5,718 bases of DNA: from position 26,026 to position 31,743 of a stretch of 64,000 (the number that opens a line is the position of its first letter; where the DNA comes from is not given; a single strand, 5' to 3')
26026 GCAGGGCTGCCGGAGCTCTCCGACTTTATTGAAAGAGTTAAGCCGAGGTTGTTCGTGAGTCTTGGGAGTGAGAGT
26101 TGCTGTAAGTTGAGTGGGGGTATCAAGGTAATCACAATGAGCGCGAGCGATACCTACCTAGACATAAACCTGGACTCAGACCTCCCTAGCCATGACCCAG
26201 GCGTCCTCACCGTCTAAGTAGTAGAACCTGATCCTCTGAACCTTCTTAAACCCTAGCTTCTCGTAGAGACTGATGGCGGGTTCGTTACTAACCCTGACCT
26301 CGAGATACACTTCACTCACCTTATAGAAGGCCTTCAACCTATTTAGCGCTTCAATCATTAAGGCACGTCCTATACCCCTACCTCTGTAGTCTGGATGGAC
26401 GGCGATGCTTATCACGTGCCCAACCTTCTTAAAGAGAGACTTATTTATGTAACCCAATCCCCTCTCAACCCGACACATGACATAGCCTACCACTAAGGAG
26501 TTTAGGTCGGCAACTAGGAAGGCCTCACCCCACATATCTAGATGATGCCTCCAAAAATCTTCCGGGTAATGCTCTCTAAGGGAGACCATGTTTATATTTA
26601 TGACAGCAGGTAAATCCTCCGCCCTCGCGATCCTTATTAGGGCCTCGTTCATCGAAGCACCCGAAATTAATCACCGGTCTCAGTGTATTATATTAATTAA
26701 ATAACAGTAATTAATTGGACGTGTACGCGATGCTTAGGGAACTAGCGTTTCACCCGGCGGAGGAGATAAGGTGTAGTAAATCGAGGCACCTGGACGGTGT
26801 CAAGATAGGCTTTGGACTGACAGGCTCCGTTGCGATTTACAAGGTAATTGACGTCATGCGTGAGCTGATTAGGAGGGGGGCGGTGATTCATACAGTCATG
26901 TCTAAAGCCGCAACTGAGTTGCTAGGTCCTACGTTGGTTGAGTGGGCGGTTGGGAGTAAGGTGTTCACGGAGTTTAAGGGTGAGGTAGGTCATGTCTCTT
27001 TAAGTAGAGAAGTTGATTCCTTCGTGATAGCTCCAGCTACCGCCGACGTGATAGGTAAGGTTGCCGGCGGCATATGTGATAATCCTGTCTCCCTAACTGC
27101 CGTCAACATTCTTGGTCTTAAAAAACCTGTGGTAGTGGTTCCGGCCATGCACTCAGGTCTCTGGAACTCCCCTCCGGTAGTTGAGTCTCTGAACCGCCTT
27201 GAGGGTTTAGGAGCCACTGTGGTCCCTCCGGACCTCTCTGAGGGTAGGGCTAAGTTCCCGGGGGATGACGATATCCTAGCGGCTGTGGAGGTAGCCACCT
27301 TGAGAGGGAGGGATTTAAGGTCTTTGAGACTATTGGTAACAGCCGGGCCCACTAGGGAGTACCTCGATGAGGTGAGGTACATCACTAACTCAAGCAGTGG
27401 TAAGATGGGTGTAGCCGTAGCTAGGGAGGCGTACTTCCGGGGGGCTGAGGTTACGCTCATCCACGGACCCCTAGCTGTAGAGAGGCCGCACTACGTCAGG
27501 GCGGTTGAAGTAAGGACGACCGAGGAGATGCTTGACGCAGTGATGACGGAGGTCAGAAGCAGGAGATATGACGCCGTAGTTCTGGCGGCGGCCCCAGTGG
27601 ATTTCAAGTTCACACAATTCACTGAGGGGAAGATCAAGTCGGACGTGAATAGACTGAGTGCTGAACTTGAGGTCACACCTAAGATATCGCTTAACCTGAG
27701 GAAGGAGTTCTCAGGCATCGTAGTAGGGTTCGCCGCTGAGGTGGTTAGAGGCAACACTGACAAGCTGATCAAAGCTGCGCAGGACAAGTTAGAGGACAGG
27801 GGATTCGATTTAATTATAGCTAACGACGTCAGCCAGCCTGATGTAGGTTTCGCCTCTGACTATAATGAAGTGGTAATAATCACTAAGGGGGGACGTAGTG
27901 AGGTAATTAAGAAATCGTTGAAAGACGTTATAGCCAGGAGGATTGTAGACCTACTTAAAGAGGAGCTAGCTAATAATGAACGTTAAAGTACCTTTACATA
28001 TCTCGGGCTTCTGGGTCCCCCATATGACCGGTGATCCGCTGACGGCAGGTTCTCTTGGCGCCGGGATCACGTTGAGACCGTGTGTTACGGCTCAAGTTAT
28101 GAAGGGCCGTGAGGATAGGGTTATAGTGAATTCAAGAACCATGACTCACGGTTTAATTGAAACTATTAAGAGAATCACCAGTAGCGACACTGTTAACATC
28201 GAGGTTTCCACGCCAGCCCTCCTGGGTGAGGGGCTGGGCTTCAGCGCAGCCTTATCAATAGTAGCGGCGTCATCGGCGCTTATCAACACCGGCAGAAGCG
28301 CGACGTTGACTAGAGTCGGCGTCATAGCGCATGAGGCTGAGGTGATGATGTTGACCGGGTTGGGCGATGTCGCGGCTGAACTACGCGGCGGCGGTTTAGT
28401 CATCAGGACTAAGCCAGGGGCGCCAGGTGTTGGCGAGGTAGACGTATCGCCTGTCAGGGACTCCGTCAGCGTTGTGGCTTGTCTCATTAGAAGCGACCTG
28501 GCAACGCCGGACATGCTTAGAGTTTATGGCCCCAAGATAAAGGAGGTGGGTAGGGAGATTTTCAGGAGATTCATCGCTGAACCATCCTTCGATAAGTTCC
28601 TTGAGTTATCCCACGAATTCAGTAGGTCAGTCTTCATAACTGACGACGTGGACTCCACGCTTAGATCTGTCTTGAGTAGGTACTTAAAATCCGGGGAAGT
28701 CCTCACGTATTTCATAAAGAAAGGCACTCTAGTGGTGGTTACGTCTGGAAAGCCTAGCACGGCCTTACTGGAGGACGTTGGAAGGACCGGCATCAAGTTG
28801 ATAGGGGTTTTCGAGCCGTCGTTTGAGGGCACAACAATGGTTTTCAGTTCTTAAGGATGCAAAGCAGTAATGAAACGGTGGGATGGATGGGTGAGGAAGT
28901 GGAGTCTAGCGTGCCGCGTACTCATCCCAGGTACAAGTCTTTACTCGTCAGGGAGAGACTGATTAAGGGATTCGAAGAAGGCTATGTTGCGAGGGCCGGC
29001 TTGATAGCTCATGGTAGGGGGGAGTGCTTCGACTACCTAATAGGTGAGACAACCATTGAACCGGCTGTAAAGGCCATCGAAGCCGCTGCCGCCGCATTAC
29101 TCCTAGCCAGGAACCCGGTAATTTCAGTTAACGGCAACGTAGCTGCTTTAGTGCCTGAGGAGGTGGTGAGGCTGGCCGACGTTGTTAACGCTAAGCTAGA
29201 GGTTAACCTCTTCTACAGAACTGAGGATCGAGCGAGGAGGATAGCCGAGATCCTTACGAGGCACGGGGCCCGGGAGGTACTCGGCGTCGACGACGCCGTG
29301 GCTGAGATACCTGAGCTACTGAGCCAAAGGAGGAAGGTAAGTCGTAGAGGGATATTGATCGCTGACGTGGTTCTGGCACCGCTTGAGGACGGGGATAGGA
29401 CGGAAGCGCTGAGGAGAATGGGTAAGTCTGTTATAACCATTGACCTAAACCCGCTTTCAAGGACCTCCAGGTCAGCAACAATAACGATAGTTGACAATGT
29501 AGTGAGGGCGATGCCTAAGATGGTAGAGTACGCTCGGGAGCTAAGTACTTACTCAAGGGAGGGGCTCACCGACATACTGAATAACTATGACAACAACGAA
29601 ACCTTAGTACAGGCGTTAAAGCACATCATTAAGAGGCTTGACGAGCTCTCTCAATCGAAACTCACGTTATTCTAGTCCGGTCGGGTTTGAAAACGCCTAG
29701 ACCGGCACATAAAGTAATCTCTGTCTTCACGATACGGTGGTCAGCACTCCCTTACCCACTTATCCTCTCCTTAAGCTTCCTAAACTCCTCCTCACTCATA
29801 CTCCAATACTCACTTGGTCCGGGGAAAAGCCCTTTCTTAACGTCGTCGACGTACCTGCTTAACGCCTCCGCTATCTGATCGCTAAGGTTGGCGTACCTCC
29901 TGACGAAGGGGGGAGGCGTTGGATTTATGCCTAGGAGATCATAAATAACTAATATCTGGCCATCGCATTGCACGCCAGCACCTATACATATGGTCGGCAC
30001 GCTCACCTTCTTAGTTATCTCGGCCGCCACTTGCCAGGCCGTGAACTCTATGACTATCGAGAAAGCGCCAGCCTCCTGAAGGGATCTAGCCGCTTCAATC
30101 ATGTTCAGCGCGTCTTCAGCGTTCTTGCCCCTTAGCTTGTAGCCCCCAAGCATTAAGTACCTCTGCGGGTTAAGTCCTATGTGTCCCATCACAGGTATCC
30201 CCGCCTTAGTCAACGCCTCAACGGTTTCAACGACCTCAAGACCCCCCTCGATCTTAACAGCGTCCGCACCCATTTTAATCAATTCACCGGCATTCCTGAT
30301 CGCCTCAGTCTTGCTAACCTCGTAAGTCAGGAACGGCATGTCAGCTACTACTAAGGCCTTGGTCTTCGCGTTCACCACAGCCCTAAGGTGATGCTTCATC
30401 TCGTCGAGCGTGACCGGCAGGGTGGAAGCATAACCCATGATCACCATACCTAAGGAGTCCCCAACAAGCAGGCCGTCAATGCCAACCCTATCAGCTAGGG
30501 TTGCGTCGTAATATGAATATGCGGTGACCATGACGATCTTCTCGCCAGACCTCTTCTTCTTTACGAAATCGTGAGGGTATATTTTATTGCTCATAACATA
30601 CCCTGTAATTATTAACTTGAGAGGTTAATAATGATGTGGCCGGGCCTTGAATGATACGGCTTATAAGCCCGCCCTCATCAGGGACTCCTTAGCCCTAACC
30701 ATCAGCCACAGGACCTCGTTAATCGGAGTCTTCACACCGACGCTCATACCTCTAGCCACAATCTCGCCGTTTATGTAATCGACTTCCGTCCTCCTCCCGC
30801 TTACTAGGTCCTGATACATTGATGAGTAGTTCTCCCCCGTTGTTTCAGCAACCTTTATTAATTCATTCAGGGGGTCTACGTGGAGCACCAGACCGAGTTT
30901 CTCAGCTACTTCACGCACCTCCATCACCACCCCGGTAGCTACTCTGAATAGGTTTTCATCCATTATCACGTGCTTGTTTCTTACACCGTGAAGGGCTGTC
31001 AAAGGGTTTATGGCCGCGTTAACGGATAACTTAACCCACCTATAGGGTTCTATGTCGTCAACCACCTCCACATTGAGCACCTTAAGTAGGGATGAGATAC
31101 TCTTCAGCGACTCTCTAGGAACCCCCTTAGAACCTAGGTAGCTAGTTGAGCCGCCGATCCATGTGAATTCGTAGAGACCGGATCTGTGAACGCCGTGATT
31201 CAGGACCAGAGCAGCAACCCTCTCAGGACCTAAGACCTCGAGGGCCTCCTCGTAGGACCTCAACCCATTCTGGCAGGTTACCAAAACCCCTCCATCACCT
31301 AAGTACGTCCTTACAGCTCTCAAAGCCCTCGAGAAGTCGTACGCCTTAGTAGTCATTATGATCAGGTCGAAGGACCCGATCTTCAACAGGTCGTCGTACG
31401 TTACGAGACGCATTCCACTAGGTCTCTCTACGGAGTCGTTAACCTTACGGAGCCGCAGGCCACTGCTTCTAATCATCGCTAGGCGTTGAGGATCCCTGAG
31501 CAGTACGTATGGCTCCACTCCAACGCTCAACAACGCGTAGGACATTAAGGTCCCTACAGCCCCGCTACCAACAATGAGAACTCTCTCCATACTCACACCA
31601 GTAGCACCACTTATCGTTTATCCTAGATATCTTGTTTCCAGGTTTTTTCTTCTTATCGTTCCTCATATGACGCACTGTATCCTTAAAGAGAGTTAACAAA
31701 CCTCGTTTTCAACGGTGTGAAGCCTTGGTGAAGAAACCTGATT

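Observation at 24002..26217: Uncharacterised operon: HTH-phosphoribosyltransferase + diverged CitG-like + ligand-less metallophosphoesterase fold, next to the CoA cluster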

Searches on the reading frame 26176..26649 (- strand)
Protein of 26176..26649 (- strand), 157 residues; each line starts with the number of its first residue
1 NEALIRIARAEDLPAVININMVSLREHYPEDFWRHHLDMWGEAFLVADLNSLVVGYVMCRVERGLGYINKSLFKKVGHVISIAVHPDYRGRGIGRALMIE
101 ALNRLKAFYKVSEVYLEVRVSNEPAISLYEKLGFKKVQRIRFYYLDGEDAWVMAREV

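Call 3: search_protein_families(library=pfam, proteins=[window:26176-26649:-], max_evalue=0.1)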
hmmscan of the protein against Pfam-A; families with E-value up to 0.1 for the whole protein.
window:26176-26649:- (157 aa): 14 families
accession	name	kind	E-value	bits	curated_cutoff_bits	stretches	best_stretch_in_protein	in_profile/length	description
PF00583.31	Acetyltransf_1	-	7e-24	84.8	20.7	1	15-134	3-116/116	Acetyltransferase (GNAT) family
PF13508.13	Acetyltransf_7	-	1e-17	64.7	27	1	42-136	3-84/84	Acetyltransferase (GNAT) domain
PF13673.13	Acetyltransf_10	-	5.3e-12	46.3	23.6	1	44-139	33-112/128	Acetyltransferase (GNAT) domain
PF08445.16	FR47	-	4.4e-10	39.9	22.1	1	73-138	18-81/86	FR47-like protein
PF13302.13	Acetyltransf_3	-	1.5e-07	32.6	25.4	1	5-135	4-138/138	Acetyltransferase (GNAT) domain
PF13527.13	Acetyltransf_9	-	4.2e-07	30.4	25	1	5-135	2-125/127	Acetyltransferase (GNAT) domain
PF17013.11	Acetyltransf_15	-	8.3e-07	29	35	1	76-137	72-139/210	Putative acetyl-transferase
PF13523.12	Acetyltransf_8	-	2.4e-06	27.7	27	1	85-142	88-145/145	Acetyltransferase (GNAT) domain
PF13420.13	Acetyltransf_4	-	0.00028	21.4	24.3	1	88-144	88-144/155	Acetyltransferase (GNAT) domain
PF12746.13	GNAT_acetyltran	-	0.0019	18.4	26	1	74-140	178-240/243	GNAT acetyltransferase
PF14542.12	Acetyltransf_CG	-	0.0083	16.7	30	1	81-106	29-54/80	GCN5-related N-acetyl-transferase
PF13480.13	Acetyltransf_6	-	0.029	15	22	1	28-107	54-126/143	Acetyltransferase (GNAT) domain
PF13718.12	GNAT_acetyltr_2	-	0.068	13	24.6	1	78-116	98-132/229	GNAT acetyltransferase 2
PF24553.2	Rv0428c_C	-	0.072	13.2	27.2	0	79-142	162-223/224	Probable histone acetyltransferase Rv0428c C-terminal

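Call 4: search_protein_families(library=ncbifam, proteins=[window:26176-26649:-], max_evalue=0.1)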
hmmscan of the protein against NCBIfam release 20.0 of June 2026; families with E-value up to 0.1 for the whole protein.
window:26176-26649:- (157 aa): 46 families (the best 25 are shown)
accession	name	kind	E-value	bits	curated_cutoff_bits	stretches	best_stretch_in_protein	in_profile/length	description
TIGR01575.1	rimI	equivalog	5.5e-29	101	86.4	1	38-153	16-132/132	ribosomal protein S18-alanine N-acetyltransferase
NF007025.1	PRK09491.1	equivalog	6.9e-16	58.5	173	1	79-155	65-143/145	ribosomal protein S18-alanine N-acetyltransferase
NF002959.0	PRK03624.1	equivalog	3.1e-14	52.9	124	1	3-142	7-137/147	GNAT family acetyltransferase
NF007527.0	PRK10140.1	equivalog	7.7e-10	38.9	236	1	26-155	34-160/162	N-acetyltransferase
TIGR03448.1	mycothiol_MshD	equivalog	2.4e-09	36.9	163.1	1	74-139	226-290/294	mycothiol synthase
NF040503.1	resist_ArsN1a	equivalog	4.2e-09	36.4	170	1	42-147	47-147/159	arsinothricin resistance N-acetyltransferase ArsN1 family A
NF007853.0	PRK10562.1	equivalog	5.2e-08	33.2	125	1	4-139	1-125/146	N-acetyltransferase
NF007807.0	PRK10514.1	equivalog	8.2e-08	32.3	134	1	61-139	59-127/147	acetyltransferase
NF043067.1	AAC_6p_group_E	equivalog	8.2e-08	32.2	140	1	41-143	37-136/140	aminoglycoside 6'-N-acetyltransferase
TIGR03585.1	PseH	equivalog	5e-07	29.9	93.1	1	56-143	54-142/156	UDP-4-amino-4,6-dideoxy-N-acetyl-beta-L-altrosamine N-acetyltransferase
NF049894.1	CG3035_N_ac_Glu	equivalog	8.6e-07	28.5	280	1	81-142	237-297/300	N-acetylglutamate synthase, CG3035 family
TIGR03103.1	trio_acet_GNAT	equivalog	1.2e-06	27.4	569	1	35-138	116-216/547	N-acetylglutaminylglutamine synthetase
NF053587.1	SpmdActasePaiA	equivalog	1.3e-06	28.3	250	1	71-153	85-167/172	spermidine/spermine N(1)-acetyltransferase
NF000487.1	stat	exception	1.8e-06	27.6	420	1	71-135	99-162/189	streptothricin N-acetyltransferase STAT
NF040504.1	resist_ArsN1b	equivalog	3.4e-06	27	210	1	44-138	50-137/159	arsinothricin resistance N-acetyltransferase ArsN1 family B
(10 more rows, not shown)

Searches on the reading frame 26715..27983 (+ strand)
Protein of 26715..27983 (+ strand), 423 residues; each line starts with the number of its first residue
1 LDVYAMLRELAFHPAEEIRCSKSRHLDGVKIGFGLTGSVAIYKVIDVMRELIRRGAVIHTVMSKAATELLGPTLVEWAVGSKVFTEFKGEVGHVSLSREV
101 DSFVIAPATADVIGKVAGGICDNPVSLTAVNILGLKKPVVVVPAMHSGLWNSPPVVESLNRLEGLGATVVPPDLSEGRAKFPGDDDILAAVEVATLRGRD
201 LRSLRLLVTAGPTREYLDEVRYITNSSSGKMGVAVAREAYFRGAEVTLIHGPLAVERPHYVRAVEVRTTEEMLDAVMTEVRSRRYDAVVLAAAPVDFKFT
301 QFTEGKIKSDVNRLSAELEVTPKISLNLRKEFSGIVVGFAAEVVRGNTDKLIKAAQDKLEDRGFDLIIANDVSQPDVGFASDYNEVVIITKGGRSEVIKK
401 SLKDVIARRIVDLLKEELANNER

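Call 3: search_protein_families(library=pfam, proteins=[window:26715-27983:+], max_evalue=0.1)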
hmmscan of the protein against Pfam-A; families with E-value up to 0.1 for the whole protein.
window:26715-27983:+ (423 aa): 2 families
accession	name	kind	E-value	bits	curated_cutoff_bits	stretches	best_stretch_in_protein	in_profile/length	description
PF04127.22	DFP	-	3.4e-59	200.2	22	1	202-389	2-186/186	DNA/pantothenate metabolism flavoprotein C-terminal domain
PF02441.25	Flavoprotein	-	3.3e-27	95.5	22.7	1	30-166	2-146/162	Flavoprotein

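Call 4: search_protein_families(library=ncbifam, proteins=[window:26715-27983:+], max_evalue=0.1)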
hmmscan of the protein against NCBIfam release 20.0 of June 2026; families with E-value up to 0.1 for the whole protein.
window:26715-27983:+ (423 aa): 13 families
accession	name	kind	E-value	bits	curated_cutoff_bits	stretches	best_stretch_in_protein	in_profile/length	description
TIGR00521.1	coaBC_dfp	equivalog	5.9e-97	325.2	219.7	1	28-414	3-391/392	bifunctional phosphopantothenoylcysteine decarboxylase/phosphopantothenate--cysteine ligase CoaBC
TIGR02113.1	coaC_strep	equivalog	1.1e-20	74.1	261.4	1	30-173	2-149/177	phosphopantothenoylcysteine decarboxylase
NF005231.0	PRK06732.1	equivalog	3.6e-20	72.8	265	2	205-299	2-96/229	phosphopantothenate--cysteine ligase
TIGR02114.1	coaB_strep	equivalog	2.8e-17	63.3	217.2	2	205-298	2-95/228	phosphopantothenate--cysteine ligase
NF007199.0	PRK09620.1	equivalog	1.8e-14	53.7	248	1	204-416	4-221/229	hypothetical protein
NF006161.0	PRK08305.1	equivalog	1.4e-12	47.6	156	1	25-142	2-127/196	dipicolinate synthase subunit B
TIGR02852.1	spore_dpaB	equivalog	1.5e-08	34.3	229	1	30-142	2-122/187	dipicolinate synthase subunit B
TIGR02700.1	flavo_MJ0208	hypoth_equivalog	0.00082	18.7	251.35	1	31-144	2-130/234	dihydromethanopterin reductase (acceptor)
TIGR02699.1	archaeo_AfpA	hypoth_equivalog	0.0029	17.2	192.45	1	92-144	72-123/174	archaeoflavoprotein AfpA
TIGR00421.1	ubiX_pad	subfamily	0.0051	16.6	108.9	1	34-172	5-145/181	UbiX family flavin prenyltransferase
NF004685.0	PRK06029.1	subfamily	0.012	15.7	188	1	34-172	7-148/187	UbiX family flavin prenyltransferase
NF041206.1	VdcB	exception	0.03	13.9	290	1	36-172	10-146/184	non-oxidative hydroxyarylic acid decarboxylases subunit B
TIGR03945.1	PLP_SbnA_fam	equivalog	0.077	12.1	349.95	0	201-250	39-88/304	2,3-diaminopropionate biosynthesis protein SbnA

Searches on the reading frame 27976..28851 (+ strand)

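Call 3: search_protein_families(library=pfam, proteins=[window:27976-28851:+], max_evalue=0.1)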
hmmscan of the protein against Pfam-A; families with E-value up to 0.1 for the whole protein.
window:27976-28851:+ (292 aa): 1 family
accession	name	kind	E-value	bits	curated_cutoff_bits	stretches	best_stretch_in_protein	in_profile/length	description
PF00288.32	GHMP_kinases_N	-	0.0035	18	22.3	1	63-139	9-87/87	GHMP kinases N terminal domain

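Call 4: search_protein_families(library=ncbifam, proteins=[window:27976-28851:+], max_evalue=0.1)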
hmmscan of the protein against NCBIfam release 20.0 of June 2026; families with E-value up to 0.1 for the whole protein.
window:27976-28851:+ (292 aa): 6 families
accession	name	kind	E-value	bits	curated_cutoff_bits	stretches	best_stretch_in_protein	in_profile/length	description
NF040725.1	panto_kin_Meth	equivalog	3.6e-27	95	380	1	5-231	10-237/286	pantoate kinase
NF041122.1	panto_kin_Thplsm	equivalog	2.9e-22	79.3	500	1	5-224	6-232/298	pantoate kinase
TIGR00549.1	mevalon_kin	equivalog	0.0008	19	163.05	1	55-124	64-132/276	mevalonate kinase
NF008612.0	PRK11589.1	equivalog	0.0066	15.9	267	1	56-104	17-65/189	glycine cleavage system transcriptional repressor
NF003036.0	PRK03926.1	equivalog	0.012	14.8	403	1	57-123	60-126/302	mevalonate kinase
NF007677.0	PRK10352.1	equivalog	0.013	14.6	433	1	115-169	224-279/314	nickel ABC transporter permease subunit NikB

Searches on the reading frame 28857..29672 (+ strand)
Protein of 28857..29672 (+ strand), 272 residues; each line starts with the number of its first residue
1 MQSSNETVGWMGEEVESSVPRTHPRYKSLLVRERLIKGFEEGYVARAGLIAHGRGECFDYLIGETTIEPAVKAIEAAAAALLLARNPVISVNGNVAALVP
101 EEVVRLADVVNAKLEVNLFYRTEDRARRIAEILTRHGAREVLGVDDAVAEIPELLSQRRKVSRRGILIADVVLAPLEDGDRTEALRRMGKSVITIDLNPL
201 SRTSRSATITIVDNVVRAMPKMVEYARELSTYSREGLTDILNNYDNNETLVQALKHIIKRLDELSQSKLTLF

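Call 3: search_protein_families(library=pfam, proteins=[window:28857-29672:+], max_evalue=0.1)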
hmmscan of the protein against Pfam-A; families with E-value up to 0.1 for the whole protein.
window:28857-29672:+ (272 aa): 2 families
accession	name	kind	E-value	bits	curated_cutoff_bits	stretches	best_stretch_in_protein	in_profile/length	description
PF02006.22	PPS_PS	-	8.2e-76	253.9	26.4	1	81-257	1-176/176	Phosphopantothenate/pantothenate synthetase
PF10814.13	CwsA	-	0.072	13.8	26.7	0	119-180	43-106/134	Cell wall synthesis protein CwsA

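Call 4: search_protein_families(library=ncbifam, proteins=[window:28857-29672:+], max_evalue=0.1)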
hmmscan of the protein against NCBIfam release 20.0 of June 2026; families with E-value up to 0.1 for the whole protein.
window:28857-29672:+ (272 aa): 3 families
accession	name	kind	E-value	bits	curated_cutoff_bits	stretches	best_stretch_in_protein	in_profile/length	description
NF010324.0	PRK13761.1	subfamily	3.9e-115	383.4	227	1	17-266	2-250/252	phosphopantothenate/pantothenate synthetase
NF041123.1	phpantohe_syn_Arch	equivalog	2.6e-98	327.7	300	1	19-230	2-211/213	4-phosphopantoate--beta-alanine ligase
NF006122.0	PRK08266.1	subfamily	0.0023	16.5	571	1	69-112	190-232/543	hypothetical protein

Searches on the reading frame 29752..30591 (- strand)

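Call 3: search_protein_families(library=pfam, proteins=[window:29752-30591:-], max_evalue=0.1)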
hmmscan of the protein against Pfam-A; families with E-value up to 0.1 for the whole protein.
window:29752-30591:- (279 aa): 4 families
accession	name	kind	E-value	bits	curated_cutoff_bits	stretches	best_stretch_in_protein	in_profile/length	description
PF02548.21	Pantoate_transf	-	8e-105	350.4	28.7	1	7-258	5-258/259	Ketopantoate hydroxymethyltransferase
PF13714.12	PEP_mutase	-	0.00064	19.8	31.5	1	13-117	5-107/240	Phosphoenolpyruvate phosphomutase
PF01136.24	Peptidase_U32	-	0.027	14.2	22.4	0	96-129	156-189/233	Peptidase family U32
PF25744.1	T4_Y13H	-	0.042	14.2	27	0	67-106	4-42/61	Bacteriophage T4 Y13H protein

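Call 4: search_protein_families(library=ncbifam, proteins=[window:29752-30591:-], max_evalue=0.1)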
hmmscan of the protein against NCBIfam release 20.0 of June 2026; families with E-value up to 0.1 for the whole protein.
window:29752-30591:- (279 aa): 3 families
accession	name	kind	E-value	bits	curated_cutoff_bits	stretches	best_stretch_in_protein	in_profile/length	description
NF001452.0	PRK00311.1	subfamily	3e-104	348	272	1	3-263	4-266/267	3-methyl-2-oxobutanoate hydroxymethyltransferase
TIGR00222.1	panB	equivalog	1.1e-88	297.2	207.55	1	6-260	5-260/264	3-methyl-2-oxobutanoate hydroxymethyltransferase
TIGR02317.1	prpB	equivalog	0.015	14.5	354.4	1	15-116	11-109/285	methylisocitrate lyase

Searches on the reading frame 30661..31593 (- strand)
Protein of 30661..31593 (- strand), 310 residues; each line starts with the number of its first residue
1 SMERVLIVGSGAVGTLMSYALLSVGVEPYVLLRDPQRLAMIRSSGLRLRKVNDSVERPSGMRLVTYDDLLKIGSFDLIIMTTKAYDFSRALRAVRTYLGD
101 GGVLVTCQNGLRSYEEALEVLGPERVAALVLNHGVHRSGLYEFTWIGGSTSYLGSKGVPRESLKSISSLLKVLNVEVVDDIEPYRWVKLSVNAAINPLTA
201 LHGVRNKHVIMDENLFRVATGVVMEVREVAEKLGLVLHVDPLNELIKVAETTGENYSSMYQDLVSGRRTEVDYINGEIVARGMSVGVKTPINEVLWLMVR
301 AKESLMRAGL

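Call 3: search_protein_families(library=pfam, proteins=[window:30661-31593:-], max_evalue=0.1)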
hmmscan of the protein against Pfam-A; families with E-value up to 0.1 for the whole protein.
window:30661-31593:- (310 aa): 3 families
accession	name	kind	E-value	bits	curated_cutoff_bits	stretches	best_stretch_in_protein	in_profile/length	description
PF08546.17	ApbA_C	-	8.6e-33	113.8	22.7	1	180-303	1-125/125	Ketopantoate reductase PanE/ApbA C terminal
PF02558.23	ApbA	-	1.1e-24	87.2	22.2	1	5-154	1-146/150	Ketopantoate reductase PanE/ApbA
PF01494.25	FAD_binding_3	-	0.01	15.5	22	1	4-49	3-48/349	FAD binding domain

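Call 4: search_protein_families(library=ncbifam, proteins=[window:30661-31593:-], max_evalue=0.1)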
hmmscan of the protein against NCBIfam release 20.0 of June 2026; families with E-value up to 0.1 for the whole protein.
window:30661-31593:- (310 aa): 23 families
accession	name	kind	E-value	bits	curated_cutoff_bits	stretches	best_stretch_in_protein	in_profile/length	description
TIGR00745.1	apbA_panE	subfamily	1e-63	215.4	141.35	1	4-304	1-303/305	2-dehydropantoate 2-reductase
NF005092.1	PRK06522.2-3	equivalog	9.7e-51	172.7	500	1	4-303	2-295/296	2-dehydropantoate 2-reductase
NF005091.0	PRK06522.2-2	equivalog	8.5e-39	133.5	252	1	4-303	3-297/302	2-dehydropantoate 2-reductase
NF005087.0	PRK06522.1-1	equivalog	2e-38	132.2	351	1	5-304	3-290/296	2-dehydropantoate 2-reductase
NF004311.0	PRK05708.1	equivalog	5.9e-38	130.4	378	1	5-305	5-297/305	putative 2-dehydropantoate 2-reductase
NF005093.0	PRK06522.2-4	equivalog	4.6e-35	121.4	308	1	4-304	5-298/304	2-dehydropantoate 2-reductase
NF005088.0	PRK06522.1-2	subfamily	7.1e-34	117.3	371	1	4-307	2-306/308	2-dehydropantoate 2-reductase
NF005089.0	PRK06522.1-4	subfamily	2.1e-32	112.8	223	2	157-304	171-319/326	2-dehydropantoate 2-reductase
NF006083.0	PRK08229.1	equivalog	1e-26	93.7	371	2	2-223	2-219/341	2-dehydropantoate 2-reductase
NF004887.0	PRK06249.1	equivalog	1.8e-24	86.5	360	1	3-300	6-308/316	putative 2-dehydropantoate 2-reductase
NF005094.0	PRK06522.2-5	equivalog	7.5e-23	81.3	382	1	4-303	2-302/307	2-dehydropantoate 2-reductase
NF009543.0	PRK12921.1-5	equivalog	5.1e-18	65.3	339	1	5-304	3-304/305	oxidoreductase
NF009542.0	PRK12921.1-4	equivalog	1.4e-17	63.9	288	1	4-304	3-284/286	oxidoreductase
NF005090.0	PRK06522.2-1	equivalog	8.6e-16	58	496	1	5-288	5-278/296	2-dehydropantoate 2-reductase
NF009541.0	PRK12921.1-1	equivalog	2.6e-12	46.6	338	1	3-298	6-288/297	oxidoreductase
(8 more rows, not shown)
